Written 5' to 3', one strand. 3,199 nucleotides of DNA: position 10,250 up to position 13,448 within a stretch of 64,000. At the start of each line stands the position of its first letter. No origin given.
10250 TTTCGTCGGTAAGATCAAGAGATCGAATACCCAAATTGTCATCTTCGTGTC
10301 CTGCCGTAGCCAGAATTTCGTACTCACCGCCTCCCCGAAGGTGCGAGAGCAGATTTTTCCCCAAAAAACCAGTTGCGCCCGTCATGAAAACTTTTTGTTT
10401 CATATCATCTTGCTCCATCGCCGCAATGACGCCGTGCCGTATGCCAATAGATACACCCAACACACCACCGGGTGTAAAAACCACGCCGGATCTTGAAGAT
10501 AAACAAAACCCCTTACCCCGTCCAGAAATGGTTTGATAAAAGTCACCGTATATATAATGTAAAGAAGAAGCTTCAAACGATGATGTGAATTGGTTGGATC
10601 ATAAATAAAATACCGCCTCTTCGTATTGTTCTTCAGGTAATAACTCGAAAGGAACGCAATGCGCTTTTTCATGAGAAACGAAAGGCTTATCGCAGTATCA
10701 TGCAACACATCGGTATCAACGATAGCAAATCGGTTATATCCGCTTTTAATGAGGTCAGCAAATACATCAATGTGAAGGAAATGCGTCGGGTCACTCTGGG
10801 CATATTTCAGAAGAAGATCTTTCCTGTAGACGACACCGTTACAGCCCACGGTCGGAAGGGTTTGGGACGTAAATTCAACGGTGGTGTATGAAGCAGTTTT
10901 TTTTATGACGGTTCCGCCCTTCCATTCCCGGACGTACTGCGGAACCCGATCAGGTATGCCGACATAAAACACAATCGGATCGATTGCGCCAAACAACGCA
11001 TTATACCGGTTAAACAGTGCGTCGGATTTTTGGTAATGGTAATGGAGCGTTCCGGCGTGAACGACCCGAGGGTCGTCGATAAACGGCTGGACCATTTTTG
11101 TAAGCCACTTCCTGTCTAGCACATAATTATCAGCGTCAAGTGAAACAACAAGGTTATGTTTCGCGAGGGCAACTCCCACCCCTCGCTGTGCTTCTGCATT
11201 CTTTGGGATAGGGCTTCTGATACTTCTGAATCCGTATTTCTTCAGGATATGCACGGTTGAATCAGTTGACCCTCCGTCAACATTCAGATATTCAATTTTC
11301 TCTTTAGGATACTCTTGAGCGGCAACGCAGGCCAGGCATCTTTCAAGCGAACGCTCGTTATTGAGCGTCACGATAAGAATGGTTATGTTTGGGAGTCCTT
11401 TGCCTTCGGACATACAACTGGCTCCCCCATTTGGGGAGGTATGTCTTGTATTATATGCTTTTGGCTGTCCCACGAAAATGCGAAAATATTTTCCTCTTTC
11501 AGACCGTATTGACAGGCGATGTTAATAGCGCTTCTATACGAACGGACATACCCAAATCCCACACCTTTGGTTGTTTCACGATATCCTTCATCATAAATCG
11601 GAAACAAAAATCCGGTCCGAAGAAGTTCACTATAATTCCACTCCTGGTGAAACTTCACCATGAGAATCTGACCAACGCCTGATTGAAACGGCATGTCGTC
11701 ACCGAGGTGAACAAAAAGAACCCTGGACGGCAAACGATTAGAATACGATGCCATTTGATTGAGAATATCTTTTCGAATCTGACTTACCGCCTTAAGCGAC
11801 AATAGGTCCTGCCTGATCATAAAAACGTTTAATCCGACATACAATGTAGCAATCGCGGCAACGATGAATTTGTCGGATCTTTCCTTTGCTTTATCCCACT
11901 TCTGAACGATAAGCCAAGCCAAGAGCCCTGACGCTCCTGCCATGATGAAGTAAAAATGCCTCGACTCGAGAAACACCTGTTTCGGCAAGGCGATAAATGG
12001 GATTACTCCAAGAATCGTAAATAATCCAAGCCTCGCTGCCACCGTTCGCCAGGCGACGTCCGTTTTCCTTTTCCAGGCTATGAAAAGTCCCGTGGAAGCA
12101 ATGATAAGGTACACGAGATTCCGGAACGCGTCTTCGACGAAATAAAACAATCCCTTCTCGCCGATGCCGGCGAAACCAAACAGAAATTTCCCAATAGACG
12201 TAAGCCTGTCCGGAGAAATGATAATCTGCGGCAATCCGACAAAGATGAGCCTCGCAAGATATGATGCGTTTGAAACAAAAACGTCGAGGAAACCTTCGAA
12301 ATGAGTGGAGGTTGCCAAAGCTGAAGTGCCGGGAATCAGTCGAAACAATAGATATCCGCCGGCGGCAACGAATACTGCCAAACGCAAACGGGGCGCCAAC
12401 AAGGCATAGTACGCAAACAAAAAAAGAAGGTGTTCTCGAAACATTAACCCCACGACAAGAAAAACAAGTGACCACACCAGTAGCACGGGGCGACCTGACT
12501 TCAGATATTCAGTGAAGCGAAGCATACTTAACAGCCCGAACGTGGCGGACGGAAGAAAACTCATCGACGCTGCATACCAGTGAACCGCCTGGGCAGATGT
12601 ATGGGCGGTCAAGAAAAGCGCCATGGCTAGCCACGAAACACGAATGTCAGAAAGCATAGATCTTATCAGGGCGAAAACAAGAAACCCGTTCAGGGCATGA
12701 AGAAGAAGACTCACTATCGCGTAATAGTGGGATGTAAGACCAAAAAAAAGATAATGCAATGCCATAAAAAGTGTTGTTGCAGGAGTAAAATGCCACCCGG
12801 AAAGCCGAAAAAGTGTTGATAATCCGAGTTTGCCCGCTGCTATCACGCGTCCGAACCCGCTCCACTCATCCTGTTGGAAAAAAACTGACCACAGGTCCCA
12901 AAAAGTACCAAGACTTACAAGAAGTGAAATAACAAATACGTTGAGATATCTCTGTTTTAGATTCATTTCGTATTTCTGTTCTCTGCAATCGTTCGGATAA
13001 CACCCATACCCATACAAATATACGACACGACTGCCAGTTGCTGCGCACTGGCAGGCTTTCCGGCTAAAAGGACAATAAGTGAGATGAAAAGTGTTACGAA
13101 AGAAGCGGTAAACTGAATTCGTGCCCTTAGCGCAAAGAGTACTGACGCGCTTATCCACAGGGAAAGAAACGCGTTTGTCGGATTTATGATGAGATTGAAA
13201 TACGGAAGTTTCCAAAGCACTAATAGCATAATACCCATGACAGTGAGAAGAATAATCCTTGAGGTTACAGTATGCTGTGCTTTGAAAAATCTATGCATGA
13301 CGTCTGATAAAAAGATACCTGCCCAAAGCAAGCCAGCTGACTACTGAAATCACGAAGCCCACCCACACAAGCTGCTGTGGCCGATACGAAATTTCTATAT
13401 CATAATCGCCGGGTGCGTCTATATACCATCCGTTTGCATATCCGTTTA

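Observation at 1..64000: A hyper-expanded 'donor-flip-transfer' glycosylation super-cluster with about 24 GT-C paralogs in 64 kb.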

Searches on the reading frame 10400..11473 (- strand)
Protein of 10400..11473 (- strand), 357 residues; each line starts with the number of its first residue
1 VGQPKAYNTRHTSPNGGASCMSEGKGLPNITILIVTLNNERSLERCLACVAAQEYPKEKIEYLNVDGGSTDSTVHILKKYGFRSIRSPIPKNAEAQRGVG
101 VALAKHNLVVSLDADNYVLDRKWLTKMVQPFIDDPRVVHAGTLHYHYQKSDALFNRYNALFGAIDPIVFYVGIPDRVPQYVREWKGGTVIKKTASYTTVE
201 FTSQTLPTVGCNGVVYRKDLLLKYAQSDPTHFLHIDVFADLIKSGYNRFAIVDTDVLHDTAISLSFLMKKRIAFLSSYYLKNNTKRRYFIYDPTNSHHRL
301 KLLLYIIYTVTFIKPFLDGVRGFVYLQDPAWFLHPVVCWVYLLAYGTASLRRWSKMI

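Call 5: search_protein_families(library=pfam, proteins=[window:10400-11473:-], max_evalue=0.01)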
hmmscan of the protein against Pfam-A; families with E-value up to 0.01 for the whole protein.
window:10400-11473:- (357 aa): 2 families
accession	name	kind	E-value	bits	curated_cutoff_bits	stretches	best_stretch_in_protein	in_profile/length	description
PF00535.33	Glycos_transf_2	-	7.1e-21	75.3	23.3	1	31-158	1-130/168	Glycosyl transferase family 2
PF13641.12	Glyco_tranf_2_3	-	5.8e-05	23.7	27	1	28-162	1-140/230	Glycosyltransferase like family 2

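Call 21: search_protein_families(library=ncbifam, proteins=[window:10400-11473:-], max_evalue=0.00001)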
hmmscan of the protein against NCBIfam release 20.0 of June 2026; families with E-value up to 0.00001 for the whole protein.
window:10400-11473:- (357 aa): 8 families
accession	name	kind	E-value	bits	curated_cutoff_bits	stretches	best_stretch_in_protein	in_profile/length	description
TIGR03965.1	mycofact_glyco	equivalog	3.9e-16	59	280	1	25-160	72-207/467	mycofactocin biosynthesis glycosyltransferase MftF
TIGR04283.1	glyco_like_mftF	equivalog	5.6e-11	42.5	182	1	30-154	1-118/221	TIGR04283 family arsenosugar biosynthesis glycosyltransferase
TIGR03937.1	PgaC_IcaA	equivalog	8.5e-10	38.1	422.3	1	23-137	40-156/407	poly-beta-1,6-N-acetyl-D-glucosamine synthase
NF041875.1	EPS_EpsD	equivalog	9.6e-10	38.4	370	1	31-148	2-121/325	exopolysaccharide biosynthesis glycosyltransferase EpsD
TIGR03111.1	glyc2_xrt_Gpos1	hypoth_equivalog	3.5e-08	32.7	363.95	1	25-138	46-163/439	TIGR03111 family XrtG-associated glycosyltransferase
NF007482.0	PRK10073.1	equivalog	3.4e-07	29.6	423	1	28-125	6-105/334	glycosyltransferase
NF038302.1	EPS_HpsE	equivalog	2.1e-06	27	300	1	29-148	2-129/307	hormogonium polysaccharide biosynthesis glycosyltransferase HpsE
NF010496.0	PRK13915.1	equivalog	9.6e-06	24.9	262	0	21-138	24-149/307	glucosyl-3-phosphoglycerate synthase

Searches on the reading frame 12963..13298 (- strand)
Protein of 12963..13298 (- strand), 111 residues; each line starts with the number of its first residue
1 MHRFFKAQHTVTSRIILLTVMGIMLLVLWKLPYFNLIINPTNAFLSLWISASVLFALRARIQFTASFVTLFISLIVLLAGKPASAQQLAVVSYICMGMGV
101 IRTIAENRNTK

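Call 36: search_protein_families(library=pfam, proteins=[window:12963-13298:-], max_evalue=0.01)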
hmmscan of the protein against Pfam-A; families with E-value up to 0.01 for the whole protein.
window:12963-13298:- (111 aa): 0 families

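Call 87: search_protein_representatives(protein=window:12963-13298:-)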
Query: 111 residues. Proteins with E-value up to 0.001 (for the whole library): 22; up to 1e-10: 2; up to 1e-30: 1. The best 22 are listed.
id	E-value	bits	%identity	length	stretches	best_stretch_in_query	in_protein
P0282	5.1e-63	225.8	100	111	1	1-111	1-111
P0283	7.1e-16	74.6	38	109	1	6-106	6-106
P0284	1.7e-08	50.9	33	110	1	1-104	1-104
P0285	8.7e-07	45.4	33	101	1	15-104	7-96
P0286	1.3e-06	44.9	31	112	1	10-105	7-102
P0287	2.0e-06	44.3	33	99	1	13-104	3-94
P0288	2.2e-06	44.1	33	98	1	18-106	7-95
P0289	7.8e-06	42.4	36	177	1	14-106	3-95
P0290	1.0e-05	42.0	26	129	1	4-108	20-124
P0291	3.5e-05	40.3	30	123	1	15-107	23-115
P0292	3.6e-05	40.2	30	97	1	14-104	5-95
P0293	3.7e-05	40.2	29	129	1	14-106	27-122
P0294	1.4e-04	38.3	28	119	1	14-111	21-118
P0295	3.5e-04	37.1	22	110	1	10-107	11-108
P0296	3.6e-04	37.0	29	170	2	14-105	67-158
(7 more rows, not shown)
